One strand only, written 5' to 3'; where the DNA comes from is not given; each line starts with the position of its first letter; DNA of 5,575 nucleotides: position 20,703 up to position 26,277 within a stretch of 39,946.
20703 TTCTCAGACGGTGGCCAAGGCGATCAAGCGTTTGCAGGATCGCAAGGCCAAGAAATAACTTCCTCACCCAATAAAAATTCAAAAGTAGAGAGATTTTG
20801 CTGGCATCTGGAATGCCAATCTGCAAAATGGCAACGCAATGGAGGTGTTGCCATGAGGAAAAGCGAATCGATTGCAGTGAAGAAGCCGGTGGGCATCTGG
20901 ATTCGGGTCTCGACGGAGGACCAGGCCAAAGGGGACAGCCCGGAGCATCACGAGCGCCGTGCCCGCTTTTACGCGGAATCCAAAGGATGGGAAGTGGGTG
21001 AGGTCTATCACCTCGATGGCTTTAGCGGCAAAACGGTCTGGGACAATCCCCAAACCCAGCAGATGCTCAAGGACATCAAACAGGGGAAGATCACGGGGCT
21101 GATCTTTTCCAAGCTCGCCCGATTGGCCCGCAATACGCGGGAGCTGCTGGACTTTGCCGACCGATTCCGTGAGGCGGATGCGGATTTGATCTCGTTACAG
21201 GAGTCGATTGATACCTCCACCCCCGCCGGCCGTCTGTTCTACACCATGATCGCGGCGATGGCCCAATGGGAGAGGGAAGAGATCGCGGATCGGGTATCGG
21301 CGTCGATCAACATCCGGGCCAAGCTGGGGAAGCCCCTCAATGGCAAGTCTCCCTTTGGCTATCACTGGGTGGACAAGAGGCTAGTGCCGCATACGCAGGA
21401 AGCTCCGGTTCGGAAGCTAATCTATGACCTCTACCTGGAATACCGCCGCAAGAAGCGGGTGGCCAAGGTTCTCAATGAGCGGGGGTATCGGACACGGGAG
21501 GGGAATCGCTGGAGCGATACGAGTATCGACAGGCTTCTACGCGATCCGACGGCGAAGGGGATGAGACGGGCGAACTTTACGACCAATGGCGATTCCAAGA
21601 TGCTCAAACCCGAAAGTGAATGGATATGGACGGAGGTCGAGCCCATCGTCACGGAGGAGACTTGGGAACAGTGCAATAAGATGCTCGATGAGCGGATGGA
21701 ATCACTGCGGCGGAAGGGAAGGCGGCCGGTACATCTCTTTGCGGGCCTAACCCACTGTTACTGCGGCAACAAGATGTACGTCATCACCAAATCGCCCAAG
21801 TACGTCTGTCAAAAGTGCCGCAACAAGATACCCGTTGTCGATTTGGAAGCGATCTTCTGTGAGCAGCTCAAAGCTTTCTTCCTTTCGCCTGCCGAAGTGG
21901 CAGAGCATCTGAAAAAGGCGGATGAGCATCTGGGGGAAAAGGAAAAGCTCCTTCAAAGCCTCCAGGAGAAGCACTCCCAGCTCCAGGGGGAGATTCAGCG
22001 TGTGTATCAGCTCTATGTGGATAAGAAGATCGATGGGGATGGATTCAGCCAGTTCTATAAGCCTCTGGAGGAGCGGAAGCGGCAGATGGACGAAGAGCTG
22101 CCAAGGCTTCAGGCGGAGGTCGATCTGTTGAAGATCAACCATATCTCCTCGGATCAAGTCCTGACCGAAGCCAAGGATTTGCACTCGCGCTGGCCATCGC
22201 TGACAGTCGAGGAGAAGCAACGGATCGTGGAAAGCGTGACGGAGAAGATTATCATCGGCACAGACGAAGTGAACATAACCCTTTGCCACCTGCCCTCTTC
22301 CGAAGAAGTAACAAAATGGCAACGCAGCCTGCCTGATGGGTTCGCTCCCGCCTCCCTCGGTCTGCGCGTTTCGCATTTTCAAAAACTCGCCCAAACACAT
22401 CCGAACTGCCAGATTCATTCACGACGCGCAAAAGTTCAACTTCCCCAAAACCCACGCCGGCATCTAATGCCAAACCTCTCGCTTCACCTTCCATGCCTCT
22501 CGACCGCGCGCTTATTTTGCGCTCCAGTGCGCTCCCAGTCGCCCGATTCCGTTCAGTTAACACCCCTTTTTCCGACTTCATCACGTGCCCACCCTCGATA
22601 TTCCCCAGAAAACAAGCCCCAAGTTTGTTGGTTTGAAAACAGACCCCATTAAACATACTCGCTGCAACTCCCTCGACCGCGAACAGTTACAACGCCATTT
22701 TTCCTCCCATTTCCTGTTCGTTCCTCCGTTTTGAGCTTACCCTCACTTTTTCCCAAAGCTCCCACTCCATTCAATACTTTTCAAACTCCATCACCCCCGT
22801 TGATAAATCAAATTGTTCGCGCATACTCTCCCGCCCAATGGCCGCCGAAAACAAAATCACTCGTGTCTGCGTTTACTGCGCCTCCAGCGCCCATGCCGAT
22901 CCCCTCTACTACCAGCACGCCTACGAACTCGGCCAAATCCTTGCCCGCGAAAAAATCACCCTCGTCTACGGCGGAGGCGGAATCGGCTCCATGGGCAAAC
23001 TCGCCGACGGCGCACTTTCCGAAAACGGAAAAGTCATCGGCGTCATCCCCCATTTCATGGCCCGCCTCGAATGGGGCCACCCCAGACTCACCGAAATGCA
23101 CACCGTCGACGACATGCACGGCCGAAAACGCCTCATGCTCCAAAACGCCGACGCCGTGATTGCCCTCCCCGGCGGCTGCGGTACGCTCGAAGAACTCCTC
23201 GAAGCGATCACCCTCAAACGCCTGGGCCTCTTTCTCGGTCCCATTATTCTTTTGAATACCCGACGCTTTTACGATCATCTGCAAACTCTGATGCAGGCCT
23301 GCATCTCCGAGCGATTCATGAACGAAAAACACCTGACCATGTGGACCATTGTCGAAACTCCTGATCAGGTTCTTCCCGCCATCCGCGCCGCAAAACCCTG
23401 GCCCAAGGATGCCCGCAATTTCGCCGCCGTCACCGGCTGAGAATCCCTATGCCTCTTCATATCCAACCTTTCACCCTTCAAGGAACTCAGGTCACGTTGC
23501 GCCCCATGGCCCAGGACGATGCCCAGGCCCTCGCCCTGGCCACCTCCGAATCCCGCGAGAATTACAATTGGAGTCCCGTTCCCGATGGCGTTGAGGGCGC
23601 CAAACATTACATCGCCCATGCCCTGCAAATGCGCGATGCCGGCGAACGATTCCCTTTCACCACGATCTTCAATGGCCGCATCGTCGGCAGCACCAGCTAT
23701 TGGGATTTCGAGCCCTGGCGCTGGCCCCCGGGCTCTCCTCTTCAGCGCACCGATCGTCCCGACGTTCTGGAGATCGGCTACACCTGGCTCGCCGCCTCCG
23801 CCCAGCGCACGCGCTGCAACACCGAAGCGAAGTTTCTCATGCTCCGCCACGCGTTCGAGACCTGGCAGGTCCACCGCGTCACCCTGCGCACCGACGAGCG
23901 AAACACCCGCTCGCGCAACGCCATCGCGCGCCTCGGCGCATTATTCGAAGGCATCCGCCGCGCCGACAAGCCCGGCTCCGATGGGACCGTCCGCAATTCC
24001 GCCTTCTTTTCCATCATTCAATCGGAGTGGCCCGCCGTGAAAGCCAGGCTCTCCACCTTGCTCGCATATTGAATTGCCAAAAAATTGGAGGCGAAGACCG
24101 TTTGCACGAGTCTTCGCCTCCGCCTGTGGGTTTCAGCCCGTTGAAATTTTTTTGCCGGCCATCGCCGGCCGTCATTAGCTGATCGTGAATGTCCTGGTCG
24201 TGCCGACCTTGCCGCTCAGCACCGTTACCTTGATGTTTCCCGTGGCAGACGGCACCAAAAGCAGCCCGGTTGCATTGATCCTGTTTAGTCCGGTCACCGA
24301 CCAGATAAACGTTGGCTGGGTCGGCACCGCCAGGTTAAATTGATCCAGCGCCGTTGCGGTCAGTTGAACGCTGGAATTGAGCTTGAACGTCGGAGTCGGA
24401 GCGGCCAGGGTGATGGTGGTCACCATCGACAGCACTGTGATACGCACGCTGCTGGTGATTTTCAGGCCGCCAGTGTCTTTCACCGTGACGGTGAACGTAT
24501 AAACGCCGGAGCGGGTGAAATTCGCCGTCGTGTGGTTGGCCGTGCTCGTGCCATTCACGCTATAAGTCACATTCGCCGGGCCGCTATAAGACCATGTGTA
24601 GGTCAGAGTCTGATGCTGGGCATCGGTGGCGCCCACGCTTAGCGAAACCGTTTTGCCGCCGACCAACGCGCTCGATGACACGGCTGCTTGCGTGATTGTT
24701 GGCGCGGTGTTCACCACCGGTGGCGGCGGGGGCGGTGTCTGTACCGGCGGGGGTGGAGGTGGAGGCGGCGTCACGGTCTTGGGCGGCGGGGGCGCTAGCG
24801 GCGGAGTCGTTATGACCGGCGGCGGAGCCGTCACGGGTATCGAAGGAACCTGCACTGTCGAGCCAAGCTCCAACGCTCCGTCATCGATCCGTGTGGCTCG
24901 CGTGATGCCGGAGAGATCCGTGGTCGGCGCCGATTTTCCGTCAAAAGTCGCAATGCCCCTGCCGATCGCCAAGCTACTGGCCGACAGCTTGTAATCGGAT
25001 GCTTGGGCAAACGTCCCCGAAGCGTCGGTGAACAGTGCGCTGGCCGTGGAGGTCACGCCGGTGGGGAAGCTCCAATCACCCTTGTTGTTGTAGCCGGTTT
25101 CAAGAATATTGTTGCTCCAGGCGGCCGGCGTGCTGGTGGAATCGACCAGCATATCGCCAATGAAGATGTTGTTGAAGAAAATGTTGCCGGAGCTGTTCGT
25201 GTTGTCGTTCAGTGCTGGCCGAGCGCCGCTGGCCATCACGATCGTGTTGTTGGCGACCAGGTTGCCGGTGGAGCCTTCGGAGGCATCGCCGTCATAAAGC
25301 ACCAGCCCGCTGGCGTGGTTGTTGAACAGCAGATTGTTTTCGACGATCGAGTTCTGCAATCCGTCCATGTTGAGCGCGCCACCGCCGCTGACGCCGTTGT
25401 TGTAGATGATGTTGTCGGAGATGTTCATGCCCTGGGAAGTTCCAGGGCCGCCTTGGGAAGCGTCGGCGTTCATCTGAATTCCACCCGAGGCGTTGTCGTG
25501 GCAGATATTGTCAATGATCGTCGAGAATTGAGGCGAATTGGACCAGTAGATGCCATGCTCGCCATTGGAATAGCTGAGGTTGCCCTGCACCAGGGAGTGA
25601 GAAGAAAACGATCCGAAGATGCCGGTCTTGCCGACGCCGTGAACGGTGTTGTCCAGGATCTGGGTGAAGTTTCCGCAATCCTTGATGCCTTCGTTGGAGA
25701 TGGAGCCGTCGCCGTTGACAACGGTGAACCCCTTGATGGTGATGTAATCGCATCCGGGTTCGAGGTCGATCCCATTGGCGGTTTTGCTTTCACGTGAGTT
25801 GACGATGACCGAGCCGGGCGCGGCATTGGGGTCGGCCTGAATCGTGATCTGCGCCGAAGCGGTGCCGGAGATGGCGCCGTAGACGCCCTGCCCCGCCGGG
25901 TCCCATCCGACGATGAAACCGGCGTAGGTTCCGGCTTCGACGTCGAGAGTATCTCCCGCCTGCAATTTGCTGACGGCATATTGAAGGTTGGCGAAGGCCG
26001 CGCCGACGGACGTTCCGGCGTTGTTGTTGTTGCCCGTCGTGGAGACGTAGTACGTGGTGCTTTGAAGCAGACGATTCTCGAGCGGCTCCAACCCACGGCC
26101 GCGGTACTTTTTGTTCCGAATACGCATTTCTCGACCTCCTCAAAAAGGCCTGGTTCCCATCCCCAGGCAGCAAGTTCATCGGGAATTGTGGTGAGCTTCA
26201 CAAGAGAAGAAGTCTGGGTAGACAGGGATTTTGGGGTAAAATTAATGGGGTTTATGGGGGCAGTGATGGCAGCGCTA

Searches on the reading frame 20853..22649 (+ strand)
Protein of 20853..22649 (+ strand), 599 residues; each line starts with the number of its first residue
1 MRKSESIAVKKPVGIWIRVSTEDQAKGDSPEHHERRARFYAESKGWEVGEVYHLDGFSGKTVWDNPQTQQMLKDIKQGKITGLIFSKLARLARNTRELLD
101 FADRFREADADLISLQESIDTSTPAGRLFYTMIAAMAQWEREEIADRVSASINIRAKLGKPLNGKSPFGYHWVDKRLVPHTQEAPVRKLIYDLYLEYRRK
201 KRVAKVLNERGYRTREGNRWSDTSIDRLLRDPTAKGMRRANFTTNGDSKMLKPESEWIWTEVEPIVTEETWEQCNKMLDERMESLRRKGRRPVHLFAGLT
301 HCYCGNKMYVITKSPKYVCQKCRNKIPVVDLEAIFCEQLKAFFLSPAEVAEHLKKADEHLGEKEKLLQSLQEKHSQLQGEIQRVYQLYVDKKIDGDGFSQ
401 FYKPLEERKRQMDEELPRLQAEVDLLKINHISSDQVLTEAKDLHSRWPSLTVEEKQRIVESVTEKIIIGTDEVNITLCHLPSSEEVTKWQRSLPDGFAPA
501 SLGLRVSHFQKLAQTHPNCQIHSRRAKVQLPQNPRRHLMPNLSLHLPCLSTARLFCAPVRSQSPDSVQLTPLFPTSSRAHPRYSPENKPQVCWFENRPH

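Call 41: search_protein_families(library=pfam, proteins=[window:20853-22649:+], max_evalue=0.00001)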
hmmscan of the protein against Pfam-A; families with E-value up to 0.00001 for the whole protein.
window:20853-22649:+ (599 aa): 2 families
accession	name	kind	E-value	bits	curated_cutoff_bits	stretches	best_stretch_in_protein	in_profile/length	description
PF00239.26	Resolvase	-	4.5e-33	114.8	23.3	1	15-160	3-144/145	Resolvase, N terminal domain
PF07508.19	Recombinase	-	2.4e-21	76.3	21.1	1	182-281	2-102/102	Recombinase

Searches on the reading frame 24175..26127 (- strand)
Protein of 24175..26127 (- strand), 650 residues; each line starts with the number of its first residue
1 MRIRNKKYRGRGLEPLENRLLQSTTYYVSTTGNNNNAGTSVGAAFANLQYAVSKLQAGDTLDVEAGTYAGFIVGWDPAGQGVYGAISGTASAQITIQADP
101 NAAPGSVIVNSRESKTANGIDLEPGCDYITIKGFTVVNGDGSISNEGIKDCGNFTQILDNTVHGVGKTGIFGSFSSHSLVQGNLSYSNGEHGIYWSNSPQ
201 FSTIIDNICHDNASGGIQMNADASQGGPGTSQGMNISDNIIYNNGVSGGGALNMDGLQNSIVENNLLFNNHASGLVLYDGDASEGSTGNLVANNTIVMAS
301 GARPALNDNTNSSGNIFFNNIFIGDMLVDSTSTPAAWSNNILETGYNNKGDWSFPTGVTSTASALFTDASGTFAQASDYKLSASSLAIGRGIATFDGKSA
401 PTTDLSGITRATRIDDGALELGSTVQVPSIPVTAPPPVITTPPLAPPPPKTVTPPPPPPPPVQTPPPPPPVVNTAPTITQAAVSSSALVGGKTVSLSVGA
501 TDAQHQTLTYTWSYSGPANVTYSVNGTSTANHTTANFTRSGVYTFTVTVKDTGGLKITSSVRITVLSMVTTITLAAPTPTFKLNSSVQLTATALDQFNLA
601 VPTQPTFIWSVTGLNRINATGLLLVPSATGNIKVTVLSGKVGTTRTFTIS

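Call 41: search_protein_families(library=pfam, proteins=[window:24175-26127:-], max_evalue=0.00001)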
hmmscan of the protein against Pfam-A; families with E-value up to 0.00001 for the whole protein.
window:24175-26127:- (650 aa): 3 families
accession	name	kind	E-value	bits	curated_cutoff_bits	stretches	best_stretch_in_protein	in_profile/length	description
PF13229.12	Beta_helix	-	6.1e-12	45.9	25.9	1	108-222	13-123/158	Right handed beta helix region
PF22352.2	K319L-like_PKD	-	2.9e-07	30.8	27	1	492-565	12-84/84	K319L-like, PKD domain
PF18911.6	PKD_4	-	5.5e-07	30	27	1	473-565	1-85/85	PKD domain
